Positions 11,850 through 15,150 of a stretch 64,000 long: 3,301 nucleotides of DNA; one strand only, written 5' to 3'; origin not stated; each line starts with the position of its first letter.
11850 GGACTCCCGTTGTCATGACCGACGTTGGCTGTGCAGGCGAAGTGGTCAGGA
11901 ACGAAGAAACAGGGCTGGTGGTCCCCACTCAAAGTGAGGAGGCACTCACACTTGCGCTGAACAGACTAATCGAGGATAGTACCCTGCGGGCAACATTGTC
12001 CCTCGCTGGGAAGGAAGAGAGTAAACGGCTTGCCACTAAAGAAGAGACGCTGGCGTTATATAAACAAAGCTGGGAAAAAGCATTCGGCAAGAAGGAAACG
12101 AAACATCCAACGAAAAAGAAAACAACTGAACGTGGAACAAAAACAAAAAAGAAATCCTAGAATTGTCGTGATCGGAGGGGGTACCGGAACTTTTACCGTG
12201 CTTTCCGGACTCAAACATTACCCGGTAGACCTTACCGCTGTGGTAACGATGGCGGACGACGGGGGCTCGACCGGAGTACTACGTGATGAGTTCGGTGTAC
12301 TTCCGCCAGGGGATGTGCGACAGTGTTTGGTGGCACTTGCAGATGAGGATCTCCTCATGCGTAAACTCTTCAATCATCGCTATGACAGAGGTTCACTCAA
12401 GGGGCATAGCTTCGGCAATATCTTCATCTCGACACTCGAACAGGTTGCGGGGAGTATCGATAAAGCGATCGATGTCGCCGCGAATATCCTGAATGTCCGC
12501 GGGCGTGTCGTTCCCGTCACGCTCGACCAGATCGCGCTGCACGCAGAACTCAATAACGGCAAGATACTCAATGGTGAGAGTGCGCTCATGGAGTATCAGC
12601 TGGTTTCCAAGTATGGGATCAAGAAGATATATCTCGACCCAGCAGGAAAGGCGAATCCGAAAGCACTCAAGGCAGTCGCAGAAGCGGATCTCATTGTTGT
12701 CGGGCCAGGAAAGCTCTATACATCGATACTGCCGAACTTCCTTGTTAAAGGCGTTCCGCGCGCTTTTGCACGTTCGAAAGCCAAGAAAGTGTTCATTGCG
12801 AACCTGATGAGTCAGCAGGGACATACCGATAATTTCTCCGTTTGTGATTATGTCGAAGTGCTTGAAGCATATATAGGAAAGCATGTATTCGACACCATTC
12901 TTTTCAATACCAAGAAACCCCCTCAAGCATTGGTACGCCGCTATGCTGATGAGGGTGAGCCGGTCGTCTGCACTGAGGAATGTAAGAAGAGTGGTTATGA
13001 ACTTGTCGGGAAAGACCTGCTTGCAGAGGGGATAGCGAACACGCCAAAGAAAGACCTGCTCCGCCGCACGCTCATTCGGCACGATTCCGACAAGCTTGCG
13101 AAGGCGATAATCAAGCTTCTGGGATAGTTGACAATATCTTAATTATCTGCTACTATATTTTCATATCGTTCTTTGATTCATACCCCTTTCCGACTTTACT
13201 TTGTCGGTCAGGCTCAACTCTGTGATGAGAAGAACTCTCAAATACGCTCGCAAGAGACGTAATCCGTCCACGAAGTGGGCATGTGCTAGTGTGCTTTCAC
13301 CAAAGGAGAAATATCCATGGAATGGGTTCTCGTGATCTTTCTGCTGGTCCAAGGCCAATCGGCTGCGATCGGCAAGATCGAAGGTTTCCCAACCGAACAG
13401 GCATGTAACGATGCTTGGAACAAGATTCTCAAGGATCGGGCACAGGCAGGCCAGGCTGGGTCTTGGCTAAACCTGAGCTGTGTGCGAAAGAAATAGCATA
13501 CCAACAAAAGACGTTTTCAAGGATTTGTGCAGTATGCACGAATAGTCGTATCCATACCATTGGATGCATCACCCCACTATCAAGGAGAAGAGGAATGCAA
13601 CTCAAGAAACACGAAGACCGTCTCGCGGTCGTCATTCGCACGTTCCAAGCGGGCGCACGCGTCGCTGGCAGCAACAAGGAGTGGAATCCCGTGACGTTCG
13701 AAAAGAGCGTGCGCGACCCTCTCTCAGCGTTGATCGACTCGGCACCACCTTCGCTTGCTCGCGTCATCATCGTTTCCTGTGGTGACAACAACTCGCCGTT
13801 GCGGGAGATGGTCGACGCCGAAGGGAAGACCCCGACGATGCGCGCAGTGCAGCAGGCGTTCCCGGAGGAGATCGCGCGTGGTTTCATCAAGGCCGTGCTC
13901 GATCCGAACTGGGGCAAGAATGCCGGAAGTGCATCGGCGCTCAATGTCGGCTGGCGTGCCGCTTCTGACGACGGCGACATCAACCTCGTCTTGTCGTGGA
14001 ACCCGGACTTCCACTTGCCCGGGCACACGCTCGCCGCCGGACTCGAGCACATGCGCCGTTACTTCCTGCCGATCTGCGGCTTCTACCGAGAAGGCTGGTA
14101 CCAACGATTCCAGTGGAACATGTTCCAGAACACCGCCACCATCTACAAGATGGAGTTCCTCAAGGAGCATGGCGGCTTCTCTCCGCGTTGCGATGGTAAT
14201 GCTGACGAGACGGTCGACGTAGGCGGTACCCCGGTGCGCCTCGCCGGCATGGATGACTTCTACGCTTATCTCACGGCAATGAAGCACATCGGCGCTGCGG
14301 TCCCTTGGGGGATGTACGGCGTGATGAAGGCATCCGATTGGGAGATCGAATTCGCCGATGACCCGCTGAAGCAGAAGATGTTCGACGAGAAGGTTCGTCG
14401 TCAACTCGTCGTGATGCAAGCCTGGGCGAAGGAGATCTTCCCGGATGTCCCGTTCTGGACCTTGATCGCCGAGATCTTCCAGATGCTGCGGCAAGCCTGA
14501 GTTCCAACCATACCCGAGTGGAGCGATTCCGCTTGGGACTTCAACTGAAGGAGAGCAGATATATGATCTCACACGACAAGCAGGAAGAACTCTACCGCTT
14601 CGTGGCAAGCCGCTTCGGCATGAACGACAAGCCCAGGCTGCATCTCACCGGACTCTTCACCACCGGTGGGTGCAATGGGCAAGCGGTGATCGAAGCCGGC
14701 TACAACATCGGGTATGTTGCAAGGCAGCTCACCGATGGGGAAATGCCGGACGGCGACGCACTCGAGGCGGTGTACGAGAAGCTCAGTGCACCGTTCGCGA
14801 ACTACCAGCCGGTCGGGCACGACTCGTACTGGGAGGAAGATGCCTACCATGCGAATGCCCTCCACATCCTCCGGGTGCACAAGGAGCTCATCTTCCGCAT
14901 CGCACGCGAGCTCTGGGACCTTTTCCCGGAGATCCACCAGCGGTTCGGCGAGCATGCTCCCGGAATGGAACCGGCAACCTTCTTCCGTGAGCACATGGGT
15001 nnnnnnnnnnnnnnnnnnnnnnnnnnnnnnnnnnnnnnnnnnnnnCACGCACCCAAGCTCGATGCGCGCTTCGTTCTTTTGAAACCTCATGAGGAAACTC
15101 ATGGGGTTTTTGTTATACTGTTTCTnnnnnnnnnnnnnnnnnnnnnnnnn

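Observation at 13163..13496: Unannotated 59-aa secreted Cys-containing peptide with long structured leader behind a consensus promoter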

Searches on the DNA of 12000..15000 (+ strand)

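Call 3: search_rna_families(source=window, start=12000, end=15000, threshold=evalue, max_evalue=10, show_alignments=3)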
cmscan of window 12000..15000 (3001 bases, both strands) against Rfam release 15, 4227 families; matches with E-value up to 10: 1.
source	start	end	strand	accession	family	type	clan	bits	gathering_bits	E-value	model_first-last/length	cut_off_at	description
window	13005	13039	-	RF01321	CRISPR-DR8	Gene; CRISPR;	-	19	39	1.2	1-37/37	no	CRISPR RNA direct repeat element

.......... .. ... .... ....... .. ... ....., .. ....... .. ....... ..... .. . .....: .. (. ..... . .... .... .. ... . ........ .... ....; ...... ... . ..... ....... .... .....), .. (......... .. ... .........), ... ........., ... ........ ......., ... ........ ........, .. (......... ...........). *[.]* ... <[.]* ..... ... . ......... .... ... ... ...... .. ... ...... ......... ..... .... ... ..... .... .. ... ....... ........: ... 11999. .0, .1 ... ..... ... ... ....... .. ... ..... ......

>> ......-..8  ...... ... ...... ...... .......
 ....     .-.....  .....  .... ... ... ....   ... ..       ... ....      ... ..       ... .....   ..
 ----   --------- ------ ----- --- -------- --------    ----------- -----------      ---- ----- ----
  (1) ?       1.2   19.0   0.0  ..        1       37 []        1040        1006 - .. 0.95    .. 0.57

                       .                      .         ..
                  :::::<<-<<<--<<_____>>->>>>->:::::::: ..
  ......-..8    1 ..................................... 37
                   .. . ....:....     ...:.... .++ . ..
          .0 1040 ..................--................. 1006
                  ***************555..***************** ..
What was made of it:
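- On Any Rfam 15 RNA family: Window 12000-15000 at E <= 10 gave only a chance CRISPR-DR8 hit inside the CofD gene (call 3).
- On Processive antitermination RNA (EAR, put): There is no sequence or structure match to EAR in Rfam (call 3).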

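Call 43: build_rna_model(alignment_id=A2, structure=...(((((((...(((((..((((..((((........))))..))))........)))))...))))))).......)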
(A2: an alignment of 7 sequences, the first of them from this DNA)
Model R1 built from alignment A2 (7 sequences, 78 columns); structure: as given.
model positions 78; base pairs 20; branch points 0; effective number of sequences 2.36; information 0.725 bits per position. Calibrated on 0.2 Mb of random sequence (short: E-values are rough).
structure used (alignment columns):
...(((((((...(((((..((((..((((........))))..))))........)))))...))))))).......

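Call 44: search_with_rna_model(model_id=R1, sources=[window, L015, L016, L017, L018, L019, L020, L021, L022, L023, L024, L025, L026, L027, L028, L029, L030, L031, L032, L033, L034, L035, L036, L037, L038, L039, L040, L041, L042, L043, L044, L045, L046, L047, L048, L049, L050, L051, L052, L053, L054, L055, L056, L057, L058, L059, L060, L061, L062, L063, L064, L065, L066, L067, L068, L069, L070, L071, L072, L073, L074, L075, L076, L077, L078, L079, L080, L081, L082, L083, L084, L085, L086, L087, L009, L010, L011, L013, L001], max_evalue=1)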
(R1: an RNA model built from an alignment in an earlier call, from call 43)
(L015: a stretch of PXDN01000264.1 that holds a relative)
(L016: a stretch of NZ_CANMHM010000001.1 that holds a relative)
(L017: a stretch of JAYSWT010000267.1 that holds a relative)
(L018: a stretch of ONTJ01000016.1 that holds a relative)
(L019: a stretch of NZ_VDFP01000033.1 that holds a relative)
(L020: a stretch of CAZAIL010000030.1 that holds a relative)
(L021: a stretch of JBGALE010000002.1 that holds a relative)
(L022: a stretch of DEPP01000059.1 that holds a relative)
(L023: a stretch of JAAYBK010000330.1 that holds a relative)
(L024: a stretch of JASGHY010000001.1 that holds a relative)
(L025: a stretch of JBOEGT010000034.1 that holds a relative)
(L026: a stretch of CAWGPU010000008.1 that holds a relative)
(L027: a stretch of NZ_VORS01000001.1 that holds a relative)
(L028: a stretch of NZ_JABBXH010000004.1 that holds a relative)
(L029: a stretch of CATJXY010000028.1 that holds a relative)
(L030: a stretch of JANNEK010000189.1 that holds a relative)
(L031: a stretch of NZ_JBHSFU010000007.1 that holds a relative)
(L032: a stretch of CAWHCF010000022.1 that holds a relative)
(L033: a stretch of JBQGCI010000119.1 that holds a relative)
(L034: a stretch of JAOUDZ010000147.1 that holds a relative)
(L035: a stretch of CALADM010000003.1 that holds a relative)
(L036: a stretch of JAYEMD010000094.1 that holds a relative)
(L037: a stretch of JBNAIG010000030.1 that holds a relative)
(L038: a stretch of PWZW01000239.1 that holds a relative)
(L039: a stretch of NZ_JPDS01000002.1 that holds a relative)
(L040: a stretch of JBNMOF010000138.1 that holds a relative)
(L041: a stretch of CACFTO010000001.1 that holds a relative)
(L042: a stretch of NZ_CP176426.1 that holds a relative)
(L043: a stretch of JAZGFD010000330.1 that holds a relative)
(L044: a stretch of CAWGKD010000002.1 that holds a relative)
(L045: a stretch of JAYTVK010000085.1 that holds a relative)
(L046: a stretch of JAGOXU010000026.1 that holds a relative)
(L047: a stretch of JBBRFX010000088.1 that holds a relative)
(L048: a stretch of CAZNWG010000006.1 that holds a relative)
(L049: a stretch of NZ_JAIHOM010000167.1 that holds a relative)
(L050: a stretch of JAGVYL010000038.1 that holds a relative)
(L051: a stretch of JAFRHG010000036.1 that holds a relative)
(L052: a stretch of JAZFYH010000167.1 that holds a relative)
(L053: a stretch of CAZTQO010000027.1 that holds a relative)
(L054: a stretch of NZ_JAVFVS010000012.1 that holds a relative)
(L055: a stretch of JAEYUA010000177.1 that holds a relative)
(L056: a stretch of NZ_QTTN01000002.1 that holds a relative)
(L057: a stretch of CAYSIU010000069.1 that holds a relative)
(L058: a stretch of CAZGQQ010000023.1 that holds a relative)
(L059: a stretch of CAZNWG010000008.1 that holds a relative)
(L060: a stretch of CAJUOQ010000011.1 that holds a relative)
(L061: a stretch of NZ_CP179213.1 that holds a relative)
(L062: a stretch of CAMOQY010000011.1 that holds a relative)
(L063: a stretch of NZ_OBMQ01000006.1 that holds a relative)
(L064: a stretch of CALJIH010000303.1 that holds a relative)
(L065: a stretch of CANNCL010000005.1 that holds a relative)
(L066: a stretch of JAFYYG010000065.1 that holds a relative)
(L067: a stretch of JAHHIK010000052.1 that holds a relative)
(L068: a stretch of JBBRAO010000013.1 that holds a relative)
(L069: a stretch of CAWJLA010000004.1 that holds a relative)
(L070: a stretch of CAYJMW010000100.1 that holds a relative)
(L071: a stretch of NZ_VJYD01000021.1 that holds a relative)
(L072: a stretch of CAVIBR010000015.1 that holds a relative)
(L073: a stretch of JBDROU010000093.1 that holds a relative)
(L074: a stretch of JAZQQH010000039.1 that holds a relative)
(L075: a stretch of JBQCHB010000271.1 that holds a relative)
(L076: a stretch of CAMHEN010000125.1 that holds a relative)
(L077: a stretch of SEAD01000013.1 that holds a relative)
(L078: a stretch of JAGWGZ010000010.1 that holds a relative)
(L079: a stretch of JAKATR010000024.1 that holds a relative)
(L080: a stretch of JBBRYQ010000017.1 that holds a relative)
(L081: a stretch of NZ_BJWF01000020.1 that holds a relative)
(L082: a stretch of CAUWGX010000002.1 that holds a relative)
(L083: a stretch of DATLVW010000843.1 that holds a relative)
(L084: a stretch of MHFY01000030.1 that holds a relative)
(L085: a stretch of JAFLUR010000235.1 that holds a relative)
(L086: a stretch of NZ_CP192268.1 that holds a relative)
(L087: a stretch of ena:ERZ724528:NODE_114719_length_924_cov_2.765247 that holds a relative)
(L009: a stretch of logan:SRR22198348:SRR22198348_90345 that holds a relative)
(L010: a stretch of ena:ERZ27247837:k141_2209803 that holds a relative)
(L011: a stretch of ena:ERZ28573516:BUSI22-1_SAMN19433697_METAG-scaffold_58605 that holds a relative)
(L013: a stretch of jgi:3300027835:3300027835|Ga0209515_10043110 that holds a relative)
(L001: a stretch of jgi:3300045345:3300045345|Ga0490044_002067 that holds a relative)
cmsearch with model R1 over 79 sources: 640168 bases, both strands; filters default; matches with E-value up to 1: 18.
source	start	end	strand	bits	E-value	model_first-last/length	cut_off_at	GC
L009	7844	7921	+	99.2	1.1e-18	1-78/78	no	0.46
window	13165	13242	+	98.8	1.3e-18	1-78/78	no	0.42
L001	3664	3741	+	97.4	2.7e-18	1-78/78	no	0.45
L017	2682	2759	-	96.6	4.2e-18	1-78/78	no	0.47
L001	4320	4397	+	96.3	4.9e-18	1-78/78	no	0.46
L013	582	659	+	93.6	2e-17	1-78/78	no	0.45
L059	3894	3971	+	85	1.6e-15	1-78/78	no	0.41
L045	5250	5326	-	83.4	3.6e-15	1-78/78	no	0.42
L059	3299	3376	+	81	1.2e-14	1-78/78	no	0.41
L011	3538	3613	+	77.6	7.2e-14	1-78/78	no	0.36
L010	232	308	+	73.9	4.7e-13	1-78/78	no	0.39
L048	4631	4707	-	44.3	1.8e-06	1-78/78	no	0.39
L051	1526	1610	+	22.8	0.12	1-78/78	no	0.4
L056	7116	7196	-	22.6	0.13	1-78/78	no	0.38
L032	4824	4875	-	21.1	0.28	1-78/78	no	0.42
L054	1681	1748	-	20.3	0.41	1-78/78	no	0.34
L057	499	564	+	19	0.8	1-78/78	no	0.35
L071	2730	2797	-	18.9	0.85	1-78/78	no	0.34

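Call 46: search_with_rna_model(model_id=R1, sources=[window, L017, L045, L048, L059, L009, L010, L011, L013, L001], max_evalue=0.001, make_alignment=true)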
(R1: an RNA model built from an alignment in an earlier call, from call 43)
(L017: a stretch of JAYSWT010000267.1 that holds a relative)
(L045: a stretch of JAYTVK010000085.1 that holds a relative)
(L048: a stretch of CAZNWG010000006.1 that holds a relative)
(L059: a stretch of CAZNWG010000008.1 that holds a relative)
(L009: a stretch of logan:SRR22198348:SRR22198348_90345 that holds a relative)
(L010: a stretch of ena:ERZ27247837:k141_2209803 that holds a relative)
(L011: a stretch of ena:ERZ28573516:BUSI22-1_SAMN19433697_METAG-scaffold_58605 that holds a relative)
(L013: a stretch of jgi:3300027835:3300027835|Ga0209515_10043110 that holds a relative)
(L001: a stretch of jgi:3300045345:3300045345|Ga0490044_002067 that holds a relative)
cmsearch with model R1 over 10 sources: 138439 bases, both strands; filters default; matches with E-value up to 0.001: 12.
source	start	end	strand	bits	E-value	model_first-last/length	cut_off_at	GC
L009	7844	7921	+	99.2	2.3e-19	1-78/78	no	0.46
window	13165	13242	+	98.8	2.8e-19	1-78/78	no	0.42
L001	3664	3741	+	97.4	5.9e-19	1-78/78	no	0.45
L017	2682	2759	-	96.6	9e-19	1-78/78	no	0.47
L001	4320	4397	+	96.3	1.1e-18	1-78/78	no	0.46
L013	582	659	+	93.6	4.2e-18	1-78/78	no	0.45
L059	3894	3971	+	85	3.5e-16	1-78/78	no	0.41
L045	5250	5326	-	83.4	7.8e-16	1-78/78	no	0.42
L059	3299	3376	+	81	2.7e-15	1-78/78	no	0.41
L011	3538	3613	+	77.6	1.5e-14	1-78/78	no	0.36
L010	232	308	+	73.9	1e-13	1-78/78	no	0.39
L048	4631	4707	-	44.3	4e-07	1-78/78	no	0.39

Alignment A3: 12 matches aligned to the model, 79 columns, each read 5' to 3' on its own strand. Consensus structure (alignment columns), stored with it:
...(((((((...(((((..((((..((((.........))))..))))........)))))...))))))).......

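Call 50: search_with_rna_model(model_id=R1, sources=[L088, L089, L090, L091, L092, L093, L094, L095, L096, L097, L098, L099, L100, L101, L102, L103, L104, L105, L106, L107, L108, L109, L110, L111, L112, L113, L114, L115], max_evalue=0.1)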
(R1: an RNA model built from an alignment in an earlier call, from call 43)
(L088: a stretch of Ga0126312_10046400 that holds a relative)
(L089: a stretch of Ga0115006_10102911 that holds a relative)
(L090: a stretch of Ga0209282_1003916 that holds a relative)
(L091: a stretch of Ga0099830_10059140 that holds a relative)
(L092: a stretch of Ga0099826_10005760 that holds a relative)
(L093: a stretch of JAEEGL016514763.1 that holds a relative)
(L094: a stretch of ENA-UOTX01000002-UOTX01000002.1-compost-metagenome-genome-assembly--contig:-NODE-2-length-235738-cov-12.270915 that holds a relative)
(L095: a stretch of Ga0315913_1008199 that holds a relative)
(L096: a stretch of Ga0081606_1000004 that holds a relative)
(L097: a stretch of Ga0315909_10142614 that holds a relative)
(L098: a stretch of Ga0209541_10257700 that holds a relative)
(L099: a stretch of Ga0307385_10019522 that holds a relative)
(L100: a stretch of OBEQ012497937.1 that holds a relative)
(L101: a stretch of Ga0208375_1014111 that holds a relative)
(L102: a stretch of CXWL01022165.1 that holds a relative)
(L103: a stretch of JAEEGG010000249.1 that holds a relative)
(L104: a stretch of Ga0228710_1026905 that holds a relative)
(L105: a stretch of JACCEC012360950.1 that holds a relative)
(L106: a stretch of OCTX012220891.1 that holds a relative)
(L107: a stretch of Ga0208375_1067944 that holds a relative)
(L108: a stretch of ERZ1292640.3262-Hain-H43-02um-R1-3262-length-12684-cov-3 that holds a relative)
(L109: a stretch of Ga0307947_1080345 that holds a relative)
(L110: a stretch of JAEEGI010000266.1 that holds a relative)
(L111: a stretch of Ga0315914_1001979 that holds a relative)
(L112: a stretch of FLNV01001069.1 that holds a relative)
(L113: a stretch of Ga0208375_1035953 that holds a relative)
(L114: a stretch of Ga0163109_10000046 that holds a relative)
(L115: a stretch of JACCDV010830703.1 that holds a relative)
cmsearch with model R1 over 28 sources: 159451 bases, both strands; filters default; matches with E-value up to 0.1: 12.
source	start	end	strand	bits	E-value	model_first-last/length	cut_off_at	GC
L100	1219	1296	+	95.1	2.3e-18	1-78/78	no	0.44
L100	2288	2365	+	93.6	4.9e-18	1-78/78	no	0.45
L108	3855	3932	-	91.7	1.3e-17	1-78/78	no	0.46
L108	5054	5131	-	87.7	9.9e-17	1-78/78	no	0.38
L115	900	977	+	85.6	2.8e-16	1-78/78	no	0.44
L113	1366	1443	+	83.4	8.9e-16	1-78/78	no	0.42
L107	963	1039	-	78.1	1.4e-14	1-78/78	no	0.43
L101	3754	3831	+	75.7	4.7e-14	1-78/78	no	0.42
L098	1059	1135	-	72.4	2.5e-13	1-78/78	no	0.4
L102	676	752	-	72.4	2.5e-13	1-78/78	no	0.4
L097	1604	1672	-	30.5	0.00055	1-78/78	no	0.36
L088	213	294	+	21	0.072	1-78/78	no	0.28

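Call 51: search_with_rna_model(model_id=R1, sources=[window, L017, L045, L048, L059, L009, L010, L011, L013, L001, L100, L108, L115, L113, L107, L101, L098, L102, L097], max_evalue=0.01, make_alignment=true)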
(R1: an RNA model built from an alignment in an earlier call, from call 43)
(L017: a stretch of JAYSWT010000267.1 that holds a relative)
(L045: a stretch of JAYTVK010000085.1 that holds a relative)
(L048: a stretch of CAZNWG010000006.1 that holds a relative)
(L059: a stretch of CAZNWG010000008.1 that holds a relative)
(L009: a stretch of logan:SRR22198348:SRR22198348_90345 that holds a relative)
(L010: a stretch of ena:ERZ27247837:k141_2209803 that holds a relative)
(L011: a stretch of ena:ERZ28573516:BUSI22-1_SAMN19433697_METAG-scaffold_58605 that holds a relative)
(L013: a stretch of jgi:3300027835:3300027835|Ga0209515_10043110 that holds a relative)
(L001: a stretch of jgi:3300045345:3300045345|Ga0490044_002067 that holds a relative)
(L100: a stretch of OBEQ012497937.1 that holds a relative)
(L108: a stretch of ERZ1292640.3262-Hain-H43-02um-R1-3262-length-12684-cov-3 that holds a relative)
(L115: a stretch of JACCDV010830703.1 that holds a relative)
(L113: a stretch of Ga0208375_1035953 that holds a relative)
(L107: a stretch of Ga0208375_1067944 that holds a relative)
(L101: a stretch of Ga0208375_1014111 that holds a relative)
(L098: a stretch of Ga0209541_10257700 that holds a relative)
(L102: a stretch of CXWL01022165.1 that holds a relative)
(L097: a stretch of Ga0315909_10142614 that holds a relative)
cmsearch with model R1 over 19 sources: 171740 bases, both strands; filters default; matches with E-value up to 0.01: 23.
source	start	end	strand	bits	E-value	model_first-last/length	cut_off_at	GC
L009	7844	7921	+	99.2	2.9e-19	1-78/78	no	0.46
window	13165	13242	+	98.8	3.5e-19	1-78/78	no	0.42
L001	3664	3741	+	97.4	7.3e-19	1-78/78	no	0.45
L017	2682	2759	-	96.6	1.1e-18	1-78/78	no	0.47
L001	4320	4397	+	96.3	1.3e-18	1-78/78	no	0.46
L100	1219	1296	+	95.1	2.5e-18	1-78/78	no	0.44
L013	582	659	+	93.6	5.2e-18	1-78/78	no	0.45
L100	2288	2365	+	93.6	5.2e-18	1-78/78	no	0.45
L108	3855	3932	-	91.7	1.4e-17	1-78/78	no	0.46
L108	5054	5131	-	87.7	1.1e-16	1-78/78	no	0.38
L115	900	977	+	85.6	3.1e-16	1-78/78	no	0.44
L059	3894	3971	+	85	4.3e-16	1-78/78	no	0.41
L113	1366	1443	+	83.4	9.6e-16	1-78/78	no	0.42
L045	5250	5326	-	83.4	9.6e-16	1-78/78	no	0.42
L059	3299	3376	+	81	3.3e-15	1-78/78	no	0.41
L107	963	1039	-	78.1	1.5e-14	1-78/78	no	0.43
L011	3538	3613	+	77.6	1.9e-14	1-78/78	no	0.36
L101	3754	3831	+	75.7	5e-14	1-78/78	no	0.42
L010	232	308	+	73.9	1.3e-13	1-78/78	no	0.39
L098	1059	1135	-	72.4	2.7e-13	1-78/78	no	0.4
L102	676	752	-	72.4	2.7e-13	1-78/78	no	0.4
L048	4631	4707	-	44.3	4.9e-07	1-78/78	no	0.39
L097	1604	1672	-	30.5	0.0006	1-78/78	no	0.36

Alignment A4: 23 matches aligned to the model, 79 columns, each read 5' to 3' on its own strand. Consensus structure (alignment columns), stored with it:
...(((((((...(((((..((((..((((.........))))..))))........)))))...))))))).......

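Call 56: search_with_rna_model(model_id=R1, source=window, filters=off, max_evalue=10)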
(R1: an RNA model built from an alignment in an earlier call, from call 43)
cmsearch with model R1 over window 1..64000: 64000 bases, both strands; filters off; matches with E-value up to 10: 8.
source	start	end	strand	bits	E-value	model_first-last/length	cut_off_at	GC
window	13165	13242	+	98.8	1.3e-19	1-78/78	no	0.42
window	18344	18385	-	12.2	2.7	1-78/78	no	0.6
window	29369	29438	-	11.8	3.2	1-78/78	no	0.4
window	27842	27933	-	11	4.8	1-78/78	no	0.5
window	48253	48316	-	11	5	1-78/78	no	0.39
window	5276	5333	-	10.9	5.1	1-78/78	no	0.4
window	19665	19706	+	10.9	5.2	1-78/78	no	0.48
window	16879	16940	-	10.8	5.5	1-78/78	no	0.55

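Call 84: build_rna_model(alignment_id=A4)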
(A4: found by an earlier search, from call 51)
Model R2 built from alignment A4 (23 sequences, 79 columns); structure: stored with the alignment.
model positions 78; base pairs 20; branch points 0; effective number of sequences 3.29; information 0.726 bits per position. Calibrated on 0.2 Mb of random sequence (short: E-values are rough).
structure used (alignment columns):
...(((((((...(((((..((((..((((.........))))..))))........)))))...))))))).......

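Call 85: search_with_rna_model(model_id=R2, sources=[L009, L108, L059, L048, L017, L045, L010, L100, L001, L011, L013, L101, L087], filters=off, max_evalue=1)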
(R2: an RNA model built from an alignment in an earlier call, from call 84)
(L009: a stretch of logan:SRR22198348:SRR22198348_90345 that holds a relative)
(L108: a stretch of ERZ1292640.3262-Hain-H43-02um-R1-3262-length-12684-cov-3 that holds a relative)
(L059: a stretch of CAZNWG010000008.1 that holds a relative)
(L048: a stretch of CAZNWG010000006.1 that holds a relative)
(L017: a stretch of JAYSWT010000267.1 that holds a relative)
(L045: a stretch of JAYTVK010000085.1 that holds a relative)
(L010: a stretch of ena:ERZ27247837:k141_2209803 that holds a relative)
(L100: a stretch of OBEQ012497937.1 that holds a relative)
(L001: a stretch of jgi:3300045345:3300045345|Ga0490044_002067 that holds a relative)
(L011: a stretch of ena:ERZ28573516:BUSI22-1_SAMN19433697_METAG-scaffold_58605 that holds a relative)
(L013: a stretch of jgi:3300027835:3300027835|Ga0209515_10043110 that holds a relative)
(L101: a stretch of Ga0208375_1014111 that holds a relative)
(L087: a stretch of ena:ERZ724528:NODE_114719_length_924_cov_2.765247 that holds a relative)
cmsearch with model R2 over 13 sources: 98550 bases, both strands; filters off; matches with E-value up to 1: 18.
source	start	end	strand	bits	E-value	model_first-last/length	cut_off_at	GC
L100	1219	1296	+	96.2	2.3e-21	1-78/78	no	0.44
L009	7844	7921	+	95.3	3.9e-21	1-78/78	no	0.46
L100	2288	2365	+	94.6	5.8e-21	1-78/78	no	0.45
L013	582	659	+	94.6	5.8e-21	1-78/78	no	0.45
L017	2682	2759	-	92.8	1.7e-20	1-78/78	no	0.47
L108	3855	3932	-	92.3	2.3e-20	1-78/78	no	0.46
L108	5054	5131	-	90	8.5e-20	1-78/78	no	0.38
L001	3664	3741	+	89.9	8.8e-20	1-78/78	no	0.45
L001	4320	4397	+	88.6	1.8e-19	1-78/78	no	0.46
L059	3894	3971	+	88.3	2.2e-19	1-78/78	no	0.41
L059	3299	3376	+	86.4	6.7e-19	1-78/78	no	0.41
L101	3754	3831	+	83.2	4.4e-18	1-78/78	no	0.42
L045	5250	5326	-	81.9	8.8e-18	1-78/78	no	0.42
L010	232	308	+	72.5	2.1e-15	1-78/78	no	0.39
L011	3538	3613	+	70.2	7.6e-15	1-78/78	no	0.36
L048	4631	4707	-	58.8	5.6e-12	1-78/78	no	0.39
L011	1857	1902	+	15.3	0.45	1-78/78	no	0.35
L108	2277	2325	+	14.1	0.87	1-78/78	no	0.41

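Call 86: search_with_rna_model(model_id=R2, source=window, filters=off, max_evalue=5)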
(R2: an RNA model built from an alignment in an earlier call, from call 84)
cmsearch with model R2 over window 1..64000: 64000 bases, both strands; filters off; matches with E-value up to 5: 5.
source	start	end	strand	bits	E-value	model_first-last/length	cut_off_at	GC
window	13165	13242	+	94.2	4.7e-21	1-78/78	no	0.42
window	29369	29438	-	13.1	1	1-78/78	no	0.4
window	5276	5333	-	11.7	2.3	1-78/78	no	0.4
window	27842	27933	-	10.6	4.3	1-78/78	no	0.5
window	48253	48316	-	10.5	4.7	1-78/78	no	0.39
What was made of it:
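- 13165..13242 (+): 78-nt conserved structured RNA motif at the 5' end of the transcript. P1a is 13168-13174 paired with 13229-13235. A 3x3 internal loop carries tandem G.A/A.G (GA 13175-13176, GA 13227-13228). P1b is 13178-13182 paired with 13221-13225. P2a is 13185-13188 paired with 13209-13212. P2b is 13191-13194 paired with 13203-13206. The conserved 3' tail UCUCAA is 13236-13241. Covariance models R1 and R2 score it 98.8 and 94.2 bits, and it is the only copy in the window (calls 44, 56, 86).
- Tried and rejected: Second motif copy in the window: none with filters off (next best 13 bits; calls 56, 86).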
